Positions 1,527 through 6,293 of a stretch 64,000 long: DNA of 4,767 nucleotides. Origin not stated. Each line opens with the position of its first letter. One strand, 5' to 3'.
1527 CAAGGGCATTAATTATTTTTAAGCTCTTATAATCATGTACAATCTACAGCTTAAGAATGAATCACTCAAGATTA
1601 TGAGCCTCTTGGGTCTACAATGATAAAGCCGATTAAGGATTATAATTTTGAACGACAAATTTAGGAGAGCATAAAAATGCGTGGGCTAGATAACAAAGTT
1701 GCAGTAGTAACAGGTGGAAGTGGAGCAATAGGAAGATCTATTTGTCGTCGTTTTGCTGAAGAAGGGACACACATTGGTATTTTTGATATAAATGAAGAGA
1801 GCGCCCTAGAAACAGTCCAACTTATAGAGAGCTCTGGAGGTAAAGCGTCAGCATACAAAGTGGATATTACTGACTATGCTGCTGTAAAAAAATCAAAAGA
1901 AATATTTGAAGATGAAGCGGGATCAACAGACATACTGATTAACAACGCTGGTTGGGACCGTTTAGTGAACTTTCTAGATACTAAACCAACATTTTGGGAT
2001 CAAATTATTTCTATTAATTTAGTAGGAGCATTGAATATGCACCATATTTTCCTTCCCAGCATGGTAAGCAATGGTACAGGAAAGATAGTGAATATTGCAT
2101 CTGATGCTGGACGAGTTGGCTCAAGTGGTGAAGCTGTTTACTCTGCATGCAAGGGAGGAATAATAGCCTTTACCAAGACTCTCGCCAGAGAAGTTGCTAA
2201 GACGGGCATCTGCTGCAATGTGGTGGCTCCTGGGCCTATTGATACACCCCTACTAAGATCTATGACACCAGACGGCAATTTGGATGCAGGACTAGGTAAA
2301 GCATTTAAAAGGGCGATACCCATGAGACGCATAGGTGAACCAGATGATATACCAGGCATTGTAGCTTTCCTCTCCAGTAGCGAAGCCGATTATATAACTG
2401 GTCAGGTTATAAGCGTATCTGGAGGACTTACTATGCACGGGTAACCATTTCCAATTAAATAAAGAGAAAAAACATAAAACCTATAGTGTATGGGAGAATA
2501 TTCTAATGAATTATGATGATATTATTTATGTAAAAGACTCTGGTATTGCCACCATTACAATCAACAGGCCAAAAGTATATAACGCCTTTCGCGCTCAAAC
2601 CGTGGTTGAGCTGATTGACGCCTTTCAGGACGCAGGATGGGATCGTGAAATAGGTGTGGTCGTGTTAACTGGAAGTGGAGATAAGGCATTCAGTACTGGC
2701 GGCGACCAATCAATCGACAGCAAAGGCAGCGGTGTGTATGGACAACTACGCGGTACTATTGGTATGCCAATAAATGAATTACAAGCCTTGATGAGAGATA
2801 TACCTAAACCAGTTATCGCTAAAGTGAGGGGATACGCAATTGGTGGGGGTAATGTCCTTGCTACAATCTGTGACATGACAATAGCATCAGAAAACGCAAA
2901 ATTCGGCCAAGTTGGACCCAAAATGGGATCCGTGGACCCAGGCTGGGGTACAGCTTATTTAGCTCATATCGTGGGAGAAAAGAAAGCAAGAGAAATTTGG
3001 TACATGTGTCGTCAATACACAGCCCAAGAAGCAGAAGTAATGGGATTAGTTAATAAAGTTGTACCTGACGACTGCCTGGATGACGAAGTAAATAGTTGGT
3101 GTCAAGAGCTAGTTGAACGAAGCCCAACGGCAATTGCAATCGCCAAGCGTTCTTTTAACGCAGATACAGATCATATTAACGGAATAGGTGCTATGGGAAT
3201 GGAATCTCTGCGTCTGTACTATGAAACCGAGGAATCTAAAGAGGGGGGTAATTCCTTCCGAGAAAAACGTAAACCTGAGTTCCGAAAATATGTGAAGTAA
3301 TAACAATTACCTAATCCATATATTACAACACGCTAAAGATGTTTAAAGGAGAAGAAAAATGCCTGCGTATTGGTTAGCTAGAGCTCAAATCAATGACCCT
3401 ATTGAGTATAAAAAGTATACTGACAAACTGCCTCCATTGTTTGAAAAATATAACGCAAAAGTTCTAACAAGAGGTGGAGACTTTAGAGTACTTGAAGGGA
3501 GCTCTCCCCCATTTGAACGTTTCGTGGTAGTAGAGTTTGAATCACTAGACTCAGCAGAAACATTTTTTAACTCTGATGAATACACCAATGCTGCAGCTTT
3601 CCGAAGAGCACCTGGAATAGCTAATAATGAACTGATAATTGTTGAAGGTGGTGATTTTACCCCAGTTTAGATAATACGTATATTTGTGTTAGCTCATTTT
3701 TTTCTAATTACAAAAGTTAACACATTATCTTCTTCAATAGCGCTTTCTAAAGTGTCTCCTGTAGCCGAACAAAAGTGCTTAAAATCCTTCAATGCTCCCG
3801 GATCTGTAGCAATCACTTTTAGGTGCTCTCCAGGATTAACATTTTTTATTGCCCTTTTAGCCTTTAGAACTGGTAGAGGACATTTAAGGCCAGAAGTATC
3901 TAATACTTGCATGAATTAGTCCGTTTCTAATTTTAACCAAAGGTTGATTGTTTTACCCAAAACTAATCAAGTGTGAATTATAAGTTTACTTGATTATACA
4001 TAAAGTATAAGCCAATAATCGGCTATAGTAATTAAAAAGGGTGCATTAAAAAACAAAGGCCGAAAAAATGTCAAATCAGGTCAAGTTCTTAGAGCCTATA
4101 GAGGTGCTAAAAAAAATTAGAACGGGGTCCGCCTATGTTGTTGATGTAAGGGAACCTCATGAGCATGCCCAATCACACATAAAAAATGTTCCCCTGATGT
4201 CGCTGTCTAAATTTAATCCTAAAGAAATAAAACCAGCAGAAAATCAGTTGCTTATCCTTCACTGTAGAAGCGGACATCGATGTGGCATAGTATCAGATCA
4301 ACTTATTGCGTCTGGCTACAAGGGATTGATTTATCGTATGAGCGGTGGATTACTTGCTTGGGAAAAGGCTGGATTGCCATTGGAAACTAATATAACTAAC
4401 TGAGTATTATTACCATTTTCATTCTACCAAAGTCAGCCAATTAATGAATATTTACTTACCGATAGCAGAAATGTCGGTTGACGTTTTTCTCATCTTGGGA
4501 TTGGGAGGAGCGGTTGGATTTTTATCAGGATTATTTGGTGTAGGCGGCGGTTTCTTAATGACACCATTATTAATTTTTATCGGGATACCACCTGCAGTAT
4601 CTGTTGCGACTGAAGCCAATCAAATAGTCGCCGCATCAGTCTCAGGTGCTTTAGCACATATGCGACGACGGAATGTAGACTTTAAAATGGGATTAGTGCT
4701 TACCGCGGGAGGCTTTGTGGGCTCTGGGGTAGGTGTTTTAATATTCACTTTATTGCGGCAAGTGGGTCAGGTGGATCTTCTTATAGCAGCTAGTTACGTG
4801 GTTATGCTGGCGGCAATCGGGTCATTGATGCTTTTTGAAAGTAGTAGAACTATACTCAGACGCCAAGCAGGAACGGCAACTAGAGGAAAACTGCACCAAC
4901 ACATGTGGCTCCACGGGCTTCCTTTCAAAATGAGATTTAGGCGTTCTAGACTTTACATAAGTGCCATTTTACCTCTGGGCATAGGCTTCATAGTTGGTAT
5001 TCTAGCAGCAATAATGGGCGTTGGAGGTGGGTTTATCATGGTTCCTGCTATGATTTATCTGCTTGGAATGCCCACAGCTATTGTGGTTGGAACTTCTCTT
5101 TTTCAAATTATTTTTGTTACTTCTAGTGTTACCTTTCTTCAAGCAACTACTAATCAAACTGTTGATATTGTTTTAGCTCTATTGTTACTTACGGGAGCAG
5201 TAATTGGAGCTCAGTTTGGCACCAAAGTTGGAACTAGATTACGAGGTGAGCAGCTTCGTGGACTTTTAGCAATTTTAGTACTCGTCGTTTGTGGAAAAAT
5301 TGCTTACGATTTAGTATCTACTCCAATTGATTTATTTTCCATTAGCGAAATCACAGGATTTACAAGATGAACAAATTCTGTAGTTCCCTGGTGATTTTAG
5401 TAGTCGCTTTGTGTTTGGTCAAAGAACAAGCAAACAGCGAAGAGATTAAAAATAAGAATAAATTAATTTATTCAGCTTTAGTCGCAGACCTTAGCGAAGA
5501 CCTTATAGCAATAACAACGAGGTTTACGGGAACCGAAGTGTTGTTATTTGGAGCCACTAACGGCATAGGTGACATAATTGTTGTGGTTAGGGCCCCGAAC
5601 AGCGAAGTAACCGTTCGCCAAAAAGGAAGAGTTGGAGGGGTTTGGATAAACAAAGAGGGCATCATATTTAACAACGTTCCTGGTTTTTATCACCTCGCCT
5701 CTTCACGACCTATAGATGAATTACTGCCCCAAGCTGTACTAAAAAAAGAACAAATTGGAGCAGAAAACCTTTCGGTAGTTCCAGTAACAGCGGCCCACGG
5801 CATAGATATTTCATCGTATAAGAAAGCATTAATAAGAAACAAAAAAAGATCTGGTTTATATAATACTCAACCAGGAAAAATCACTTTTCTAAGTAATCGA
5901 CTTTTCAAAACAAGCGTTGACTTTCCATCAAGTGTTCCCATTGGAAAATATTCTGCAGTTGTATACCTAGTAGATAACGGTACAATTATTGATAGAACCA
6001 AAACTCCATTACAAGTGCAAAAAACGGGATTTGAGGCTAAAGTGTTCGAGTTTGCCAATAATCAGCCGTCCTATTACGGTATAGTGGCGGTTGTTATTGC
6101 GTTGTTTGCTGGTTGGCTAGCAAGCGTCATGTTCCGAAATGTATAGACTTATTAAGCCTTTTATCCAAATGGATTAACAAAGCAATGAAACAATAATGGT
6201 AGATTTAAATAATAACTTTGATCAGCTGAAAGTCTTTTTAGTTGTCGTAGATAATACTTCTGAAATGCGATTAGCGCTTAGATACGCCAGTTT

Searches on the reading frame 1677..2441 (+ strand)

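Call 11: search_protein_families(library=pfam, proteins=[window:1677-2441:+], max_evalue=1e-8)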
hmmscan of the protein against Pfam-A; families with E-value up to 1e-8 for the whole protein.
window:1677-2441:+ (255 aa): 3 families
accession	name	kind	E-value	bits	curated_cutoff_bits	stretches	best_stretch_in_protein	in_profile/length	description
PF13561.12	adh_short_C2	-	4.7e-56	190.4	27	1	17-252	7-236/236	Enoyl-(Acyl carrier protein) reductase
PF00106.31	adh_short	-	1.1e-54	185.3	26.6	1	7-198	1-192/195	short chain dehydrogenase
PF08659.16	KR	-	4.2e-12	46.8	22.6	1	10-187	4-177/180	KR domain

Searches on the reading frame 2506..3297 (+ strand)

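Call 11: search_protein_families(library=pfam, proteins=[window:2506-3297:+], max_evalue=1e-8)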
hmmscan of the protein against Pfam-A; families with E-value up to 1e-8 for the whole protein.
window:2506-3297:+ (264 aa): 2 families
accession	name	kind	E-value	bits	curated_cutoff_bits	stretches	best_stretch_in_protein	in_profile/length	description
PF00378.25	ECH_1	-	1.7e-71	241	27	1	11-260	3-249/251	Enoyl-CoA hydratase/isomerase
PF16113.10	ECH_2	-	3.8e-18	66.5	27.2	1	15-193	2-179/335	Enoyl-CoA hydratase/isomerase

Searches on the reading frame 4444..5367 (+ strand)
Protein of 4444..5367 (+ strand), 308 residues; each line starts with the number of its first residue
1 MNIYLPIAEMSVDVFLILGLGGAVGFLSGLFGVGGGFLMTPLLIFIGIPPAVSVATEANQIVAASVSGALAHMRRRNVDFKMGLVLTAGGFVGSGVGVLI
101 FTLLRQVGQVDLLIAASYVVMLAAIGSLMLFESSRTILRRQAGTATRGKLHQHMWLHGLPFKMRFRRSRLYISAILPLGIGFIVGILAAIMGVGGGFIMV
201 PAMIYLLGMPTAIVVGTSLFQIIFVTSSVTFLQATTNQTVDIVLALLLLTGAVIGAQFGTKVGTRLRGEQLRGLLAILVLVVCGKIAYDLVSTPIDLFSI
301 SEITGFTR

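Call 11: search_protein_families(library=pfam, proteins=[window:4444-5367:+], max_evalue=1e-8)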
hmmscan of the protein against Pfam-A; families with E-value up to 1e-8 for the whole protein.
window:4444-5367:+ (308 aa): 1 family
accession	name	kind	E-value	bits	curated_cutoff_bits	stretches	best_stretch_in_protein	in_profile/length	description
PF01925.25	TauE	-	1.2e-48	166.3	32.6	1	18-285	2-236/237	Sulfite exporter TauE/SafE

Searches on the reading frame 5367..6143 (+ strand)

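Call 11: search_protein_families(library=pfam, proteins=[window:5367-6143:+], max_evalue=1e-8)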
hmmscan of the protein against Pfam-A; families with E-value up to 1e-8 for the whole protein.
window:5367-6143:+ (259 aa): 1 family
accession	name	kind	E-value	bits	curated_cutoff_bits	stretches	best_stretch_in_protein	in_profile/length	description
PF09608.15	Alph_Pro_TM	-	1.8e-77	260.6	24.5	1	38-257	2-226/227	Putative transmembrane protein (Alph_Pro_TM)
